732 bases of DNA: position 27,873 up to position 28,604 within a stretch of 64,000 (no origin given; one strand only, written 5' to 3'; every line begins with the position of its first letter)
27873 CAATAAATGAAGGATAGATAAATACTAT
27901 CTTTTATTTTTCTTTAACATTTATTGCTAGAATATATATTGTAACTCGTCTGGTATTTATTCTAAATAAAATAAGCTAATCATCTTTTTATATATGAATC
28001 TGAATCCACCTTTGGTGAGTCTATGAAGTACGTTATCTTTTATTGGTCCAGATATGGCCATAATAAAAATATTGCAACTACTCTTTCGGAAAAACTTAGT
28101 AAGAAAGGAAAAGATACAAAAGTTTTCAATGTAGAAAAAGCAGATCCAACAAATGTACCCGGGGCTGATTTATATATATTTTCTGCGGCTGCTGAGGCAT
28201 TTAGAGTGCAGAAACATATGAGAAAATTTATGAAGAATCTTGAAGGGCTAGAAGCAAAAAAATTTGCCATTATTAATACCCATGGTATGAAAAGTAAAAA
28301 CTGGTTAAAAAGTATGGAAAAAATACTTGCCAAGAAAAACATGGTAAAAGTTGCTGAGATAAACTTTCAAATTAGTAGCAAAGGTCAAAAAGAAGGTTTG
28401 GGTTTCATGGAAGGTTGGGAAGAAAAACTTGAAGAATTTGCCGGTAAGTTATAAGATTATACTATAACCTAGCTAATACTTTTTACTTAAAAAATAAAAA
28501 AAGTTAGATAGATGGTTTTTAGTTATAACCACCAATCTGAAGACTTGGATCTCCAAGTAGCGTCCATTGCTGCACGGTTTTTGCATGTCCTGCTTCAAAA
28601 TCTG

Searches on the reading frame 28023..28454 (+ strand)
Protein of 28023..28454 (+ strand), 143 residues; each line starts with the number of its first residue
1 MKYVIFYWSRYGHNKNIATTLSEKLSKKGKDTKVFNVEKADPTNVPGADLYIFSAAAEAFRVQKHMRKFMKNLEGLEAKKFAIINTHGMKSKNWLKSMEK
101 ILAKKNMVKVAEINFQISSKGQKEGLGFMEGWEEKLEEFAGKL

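Call 80: search_protein_families(library=pfam, proteins=[window:28023-28454:+], max_evalue=1)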
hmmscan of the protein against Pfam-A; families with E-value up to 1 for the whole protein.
window:28023-28454:+ (143 aa): 4 families
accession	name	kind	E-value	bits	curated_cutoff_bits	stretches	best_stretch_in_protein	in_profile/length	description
PF12724.12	Flavodoxin_5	-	6.9e-07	30.1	27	1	4-105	1-103/145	Flavodoxin domain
PF00258.30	Flavodoxin_1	-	6.9e-07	30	25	1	5-105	1-116/143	Flavodoxin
PF02910.25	Succ_DH_flav_C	-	0.021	15.2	20.8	1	55-113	10-66/130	Fumarate reductase flavoprotein C-term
PF07780.17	Spb1_C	-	0.052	13.6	25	1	63-124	124-185/216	Spb1 C-terminal domain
